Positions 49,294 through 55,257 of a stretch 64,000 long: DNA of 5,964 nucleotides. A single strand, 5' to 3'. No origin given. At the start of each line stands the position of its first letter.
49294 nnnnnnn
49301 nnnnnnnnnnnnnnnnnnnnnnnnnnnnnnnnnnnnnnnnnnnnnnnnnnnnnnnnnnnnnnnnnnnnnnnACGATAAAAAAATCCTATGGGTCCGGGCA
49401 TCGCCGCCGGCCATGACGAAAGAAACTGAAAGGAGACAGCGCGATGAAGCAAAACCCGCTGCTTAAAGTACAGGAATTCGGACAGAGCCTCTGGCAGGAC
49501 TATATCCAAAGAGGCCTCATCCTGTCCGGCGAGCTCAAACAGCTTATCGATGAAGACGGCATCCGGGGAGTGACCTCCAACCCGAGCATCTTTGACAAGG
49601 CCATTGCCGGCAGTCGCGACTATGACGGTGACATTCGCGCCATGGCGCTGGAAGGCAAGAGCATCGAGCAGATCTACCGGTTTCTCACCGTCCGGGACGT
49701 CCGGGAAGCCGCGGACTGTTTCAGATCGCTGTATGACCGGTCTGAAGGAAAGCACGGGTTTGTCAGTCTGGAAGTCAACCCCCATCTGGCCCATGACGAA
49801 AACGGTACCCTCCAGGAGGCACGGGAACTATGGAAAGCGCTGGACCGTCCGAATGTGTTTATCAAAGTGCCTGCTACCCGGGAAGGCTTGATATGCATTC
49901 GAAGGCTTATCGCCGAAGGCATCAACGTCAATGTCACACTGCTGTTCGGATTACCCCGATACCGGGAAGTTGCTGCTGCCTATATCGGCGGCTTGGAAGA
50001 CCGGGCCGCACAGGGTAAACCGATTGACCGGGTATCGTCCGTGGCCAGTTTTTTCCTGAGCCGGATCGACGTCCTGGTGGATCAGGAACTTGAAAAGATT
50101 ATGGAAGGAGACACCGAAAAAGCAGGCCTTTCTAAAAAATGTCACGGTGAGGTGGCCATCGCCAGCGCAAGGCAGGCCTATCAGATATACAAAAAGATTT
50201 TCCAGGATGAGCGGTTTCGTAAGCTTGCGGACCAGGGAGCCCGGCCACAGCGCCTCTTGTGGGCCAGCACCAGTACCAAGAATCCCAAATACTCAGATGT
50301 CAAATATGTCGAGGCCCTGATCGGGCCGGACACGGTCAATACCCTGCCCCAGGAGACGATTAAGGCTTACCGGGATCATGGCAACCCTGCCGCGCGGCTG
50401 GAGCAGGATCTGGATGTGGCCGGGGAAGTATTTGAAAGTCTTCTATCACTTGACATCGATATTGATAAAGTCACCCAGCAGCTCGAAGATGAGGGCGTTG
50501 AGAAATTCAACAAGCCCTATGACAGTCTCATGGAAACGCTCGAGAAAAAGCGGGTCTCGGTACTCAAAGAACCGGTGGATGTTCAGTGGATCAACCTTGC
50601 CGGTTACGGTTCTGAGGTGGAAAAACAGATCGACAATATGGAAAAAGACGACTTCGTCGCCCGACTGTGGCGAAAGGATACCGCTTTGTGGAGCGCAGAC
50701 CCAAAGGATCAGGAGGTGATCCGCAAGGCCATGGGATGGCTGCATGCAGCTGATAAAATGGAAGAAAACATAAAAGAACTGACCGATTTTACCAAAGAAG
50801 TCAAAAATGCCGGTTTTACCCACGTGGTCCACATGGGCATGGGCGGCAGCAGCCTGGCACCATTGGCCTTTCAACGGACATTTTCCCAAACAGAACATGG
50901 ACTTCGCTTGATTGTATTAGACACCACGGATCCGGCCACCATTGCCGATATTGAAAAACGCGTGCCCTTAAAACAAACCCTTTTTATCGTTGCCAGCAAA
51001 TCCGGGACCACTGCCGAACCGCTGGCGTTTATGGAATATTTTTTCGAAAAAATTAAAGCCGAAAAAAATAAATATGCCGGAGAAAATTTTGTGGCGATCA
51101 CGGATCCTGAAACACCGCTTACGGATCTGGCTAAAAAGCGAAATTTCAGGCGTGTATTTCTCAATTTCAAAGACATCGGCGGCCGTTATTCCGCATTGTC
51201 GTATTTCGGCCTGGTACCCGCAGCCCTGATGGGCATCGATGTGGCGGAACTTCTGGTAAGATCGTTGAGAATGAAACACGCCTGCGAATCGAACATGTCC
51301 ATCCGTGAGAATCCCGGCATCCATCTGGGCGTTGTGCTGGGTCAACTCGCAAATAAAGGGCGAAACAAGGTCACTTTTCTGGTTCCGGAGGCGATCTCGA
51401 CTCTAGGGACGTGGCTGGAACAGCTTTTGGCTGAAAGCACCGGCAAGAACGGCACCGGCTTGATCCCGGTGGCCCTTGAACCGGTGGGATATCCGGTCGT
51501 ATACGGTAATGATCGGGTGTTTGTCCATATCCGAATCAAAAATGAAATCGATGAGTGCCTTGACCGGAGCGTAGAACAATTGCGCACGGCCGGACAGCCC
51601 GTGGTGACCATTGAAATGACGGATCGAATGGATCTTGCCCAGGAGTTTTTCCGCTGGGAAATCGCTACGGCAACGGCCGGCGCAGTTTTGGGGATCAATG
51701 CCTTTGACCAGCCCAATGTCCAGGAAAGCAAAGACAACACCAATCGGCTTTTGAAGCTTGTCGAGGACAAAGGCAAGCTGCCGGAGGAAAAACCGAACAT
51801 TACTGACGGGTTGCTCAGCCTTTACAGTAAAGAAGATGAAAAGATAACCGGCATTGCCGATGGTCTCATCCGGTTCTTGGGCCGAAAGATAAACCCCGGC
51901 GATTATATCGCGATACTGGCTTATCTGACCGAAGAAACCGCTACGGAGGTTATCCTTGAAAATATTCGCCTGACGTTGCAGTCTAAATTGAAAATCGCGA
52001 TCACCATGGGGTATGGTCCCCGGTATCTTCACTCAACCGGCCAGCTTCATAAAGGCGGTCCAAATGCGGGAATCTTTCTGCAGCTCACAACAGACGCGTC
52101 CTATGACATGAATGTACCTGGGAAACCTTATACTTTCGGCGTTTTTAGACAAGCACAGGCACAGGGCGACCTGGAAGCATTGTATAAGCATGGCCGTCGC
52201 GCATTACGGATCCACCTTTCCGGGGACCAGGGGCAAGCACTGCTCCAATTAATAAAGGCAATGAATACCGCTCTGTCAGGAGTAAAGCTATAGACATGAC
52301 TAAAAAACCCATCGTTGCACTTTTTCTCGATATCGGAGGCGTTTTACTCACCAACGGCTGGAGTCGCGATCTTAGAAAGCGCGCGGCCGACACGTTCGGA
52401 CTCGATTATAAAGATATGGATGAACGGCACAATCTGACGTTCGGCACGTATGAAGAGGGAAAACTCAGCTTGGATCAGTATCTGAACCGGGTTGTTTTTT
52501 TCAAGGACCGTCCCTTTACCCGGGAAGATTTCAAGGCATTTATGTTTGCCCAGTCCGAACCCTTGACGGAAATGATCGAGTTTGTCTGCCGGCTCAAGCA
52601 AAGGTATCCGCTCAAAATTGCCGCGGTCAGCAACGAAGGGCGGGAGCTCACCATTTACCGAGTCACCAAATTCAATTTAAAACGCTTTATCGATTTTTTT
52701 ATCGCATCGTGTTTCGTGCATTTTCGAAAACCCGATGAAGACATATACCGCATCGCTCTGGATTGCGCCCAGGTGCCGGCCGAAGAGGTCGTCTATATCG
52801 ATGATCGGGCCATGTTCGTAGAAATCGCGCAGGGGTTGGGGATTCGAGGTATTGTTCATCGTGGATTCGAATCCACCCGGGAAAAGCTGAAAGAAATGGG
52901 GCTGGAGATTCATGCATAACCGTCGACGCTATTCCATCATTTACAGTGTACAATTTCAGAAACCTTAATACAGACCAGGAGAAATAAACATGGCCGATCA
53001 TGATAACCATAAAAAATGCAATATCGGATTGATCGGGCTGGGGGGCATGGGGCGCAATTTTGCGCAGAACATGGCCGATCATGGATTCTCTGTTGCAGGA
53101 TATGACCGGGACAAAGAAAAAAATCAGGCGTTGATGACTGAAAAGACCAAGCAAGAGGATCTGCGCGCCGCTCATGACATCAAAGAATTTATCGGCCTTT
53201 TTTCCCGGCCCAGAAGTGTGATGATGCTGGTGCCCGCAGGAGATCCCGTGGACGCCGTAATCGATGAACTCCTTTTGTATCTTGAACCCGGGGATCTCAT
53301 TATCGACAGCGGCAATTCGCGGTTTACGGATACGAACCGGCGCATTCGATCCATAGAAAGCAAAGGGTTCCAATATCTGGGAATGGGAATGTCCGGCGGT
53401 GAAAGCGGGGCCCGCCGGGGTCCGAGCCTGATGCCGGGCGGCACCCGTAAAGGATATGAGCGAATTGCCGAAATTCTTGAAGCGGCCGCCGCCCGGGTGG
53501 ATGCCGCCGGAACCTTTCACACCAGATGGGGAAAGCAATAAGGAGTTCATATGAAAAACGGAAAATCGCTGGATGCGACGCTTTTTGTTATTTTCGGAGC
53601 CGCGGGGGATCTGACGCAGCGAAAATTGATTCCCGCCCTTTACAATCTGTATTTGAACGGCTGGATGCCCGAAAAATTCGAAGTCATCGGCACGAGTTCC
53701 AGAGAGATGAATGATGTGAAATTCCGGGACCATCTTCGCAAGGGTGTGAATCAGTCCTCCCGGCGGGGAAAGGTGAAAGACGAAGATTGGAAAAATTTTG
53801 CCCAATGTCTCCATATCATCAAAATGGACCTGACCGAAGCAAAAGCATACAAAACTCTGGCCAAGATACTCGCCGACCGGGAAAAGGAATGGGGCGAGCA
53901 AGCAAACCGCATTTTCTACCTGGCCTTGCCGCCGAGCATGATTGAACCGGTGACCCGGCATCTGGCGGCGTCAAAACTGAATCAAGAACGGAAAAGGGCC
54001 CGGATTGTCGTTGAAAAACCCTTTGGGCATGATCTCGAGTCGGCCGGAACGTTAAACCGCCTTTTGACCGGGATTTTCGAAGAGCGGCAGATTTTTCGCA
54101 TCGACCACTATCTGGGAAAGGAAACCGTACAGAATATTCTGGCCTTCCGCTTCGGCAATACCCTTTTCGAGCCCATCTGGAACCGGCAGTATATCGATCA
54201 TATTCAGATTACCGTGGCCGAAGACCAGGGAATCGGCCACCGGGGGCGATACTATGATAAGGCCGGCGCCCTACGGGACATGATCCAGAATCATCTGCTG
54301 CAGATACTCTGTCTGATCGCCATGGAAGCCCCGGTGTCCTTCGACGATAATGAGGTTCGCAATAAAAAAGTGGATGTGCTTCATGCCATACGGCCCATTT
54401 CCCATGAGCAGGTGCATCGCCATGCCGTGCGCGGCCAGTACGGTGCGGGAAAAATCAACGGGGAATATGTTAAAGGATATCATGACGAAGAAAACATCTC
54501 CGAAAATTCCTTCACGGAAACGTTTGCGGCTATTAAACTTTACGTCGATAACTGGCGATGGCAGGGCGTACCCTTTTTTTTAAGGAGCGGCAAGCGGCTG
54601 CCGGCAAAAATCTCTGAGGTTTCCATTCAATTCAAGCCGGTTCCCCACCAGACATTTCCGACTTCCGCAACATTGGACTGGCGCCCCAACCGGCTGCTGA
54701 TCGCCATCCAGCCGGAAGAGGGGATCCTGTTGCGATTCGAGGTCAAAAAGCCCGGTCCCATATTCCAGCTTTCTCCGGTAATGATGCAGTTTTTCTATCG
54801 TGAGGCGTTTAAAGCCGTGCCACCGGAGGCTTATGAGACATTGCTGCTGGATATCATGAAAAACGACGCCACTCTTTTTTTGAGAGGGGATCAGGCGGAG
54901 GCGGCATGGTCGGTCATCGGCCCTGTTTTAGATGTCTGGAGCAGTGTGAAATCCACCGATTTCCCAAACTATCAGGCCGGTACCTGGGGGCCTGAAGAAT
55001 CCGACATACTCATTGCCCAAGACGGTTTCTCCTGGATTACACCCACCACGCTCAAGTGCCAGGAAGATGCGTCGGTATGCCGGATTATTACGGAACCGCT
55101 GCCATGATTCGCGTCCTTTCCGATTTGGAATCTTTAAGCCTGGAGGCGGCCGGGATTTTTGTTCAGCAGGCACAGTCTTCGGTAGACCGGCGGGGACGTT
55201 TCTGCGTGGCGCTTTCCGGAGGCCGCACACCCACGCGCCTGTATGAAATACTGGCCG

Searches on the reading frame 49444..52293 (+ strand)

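Call 7: search_protein_families(library=pfam, max_evalue=0.00001, proteins=[window:49444-52293:+])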
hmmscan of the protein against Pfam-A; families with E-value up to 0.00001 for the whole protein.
window:49444-52293:+ (949 aa): 2 families
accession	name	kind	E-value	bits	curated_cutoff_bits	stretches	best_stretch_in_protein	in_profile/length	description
PF00923.25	TAL_FSA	-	3.1e-82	276.6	27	1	16-365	1-284/285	Transaldolase/Fructose-6-phosphate aldolase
PF00342.24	PGI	-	1.9e-19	70.1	22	1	453-669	91-309/486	Phosphoglucose isomerase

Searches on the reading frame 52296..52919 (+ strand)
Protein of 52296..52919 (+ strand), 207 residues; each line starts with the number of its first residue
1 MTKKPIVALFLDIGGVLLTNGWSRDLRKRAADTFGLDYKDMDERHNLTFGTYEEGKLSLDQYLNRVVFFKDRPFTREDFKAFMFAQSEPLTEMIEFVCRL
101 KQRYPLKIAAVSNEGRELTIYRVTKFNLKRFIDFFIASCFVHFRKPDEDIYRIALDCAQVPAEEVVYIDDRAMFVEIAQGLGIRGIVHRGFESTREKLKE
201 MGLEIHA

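Call 7: search_protein_families(library=pfam, max_evalue=0.00001, proteins=[window:52296-52919:+])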
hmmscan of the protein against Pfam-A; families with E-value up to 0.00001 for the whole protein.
window:52296-52919:+ (207 aa): 2 families
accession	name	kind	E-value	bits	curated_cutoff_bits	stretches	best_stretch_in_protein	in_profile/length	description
PF13419.12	HAD_2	-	1.9e-12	48.1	23.8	1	71-186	61-176/178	Haloacid dehalogenase-like hydrolase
PF00702.32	Hydrolase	-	4.2e-11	44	26.4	1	8-172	3-181/191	haloacid dehalogenase-like hydrolase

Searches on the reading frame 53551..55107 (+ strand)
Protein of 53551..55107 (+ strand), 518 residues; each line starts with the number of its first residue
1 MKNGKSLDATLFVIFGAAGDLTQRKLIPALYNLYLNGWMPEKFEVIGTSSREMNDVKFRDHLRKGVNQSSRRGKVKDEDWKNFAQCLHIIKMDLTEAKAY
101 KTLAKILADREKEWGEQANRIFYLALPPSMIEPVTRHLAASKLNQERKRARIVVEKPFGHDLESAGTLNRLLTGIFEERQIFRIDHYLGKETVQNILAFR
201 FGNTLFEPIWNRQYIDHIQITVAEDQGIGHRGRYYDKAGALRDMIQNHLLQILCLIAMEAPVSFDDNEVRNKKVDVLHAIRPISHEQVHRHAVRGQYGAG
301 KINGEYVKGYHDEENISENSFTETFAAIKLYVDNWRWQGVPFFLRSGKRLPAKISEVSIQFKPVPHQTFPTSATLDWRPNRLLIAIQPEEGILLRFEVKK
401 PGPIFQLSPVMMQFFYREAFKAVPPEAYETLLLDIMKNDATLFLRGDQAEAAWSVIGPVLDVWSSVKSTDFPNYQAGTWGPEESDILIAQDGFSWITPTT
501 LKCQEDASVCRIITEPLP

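Call 7: search_protein_families(library=pfam, max_evalue=0.00001, proteins=[window:53551-55107:+])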
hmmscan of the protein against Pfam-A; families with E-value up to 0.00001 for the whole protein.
window:53551-55107:+ (518 aa): 2 families
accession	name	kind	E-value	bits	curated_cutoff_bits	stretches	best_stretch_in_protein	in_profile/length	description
PF02781.21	G6PD_C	-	1.2e-124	415.6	27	1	197-495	1-295/296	Glucose-6-phosphate dehydrogenase, C-terminal domain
PF00479.28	G6PD_N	-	4e-66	223.6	22.1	1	13-195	1-183/183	Glucose-6-phosphate dehydrogenase, NAD binding domain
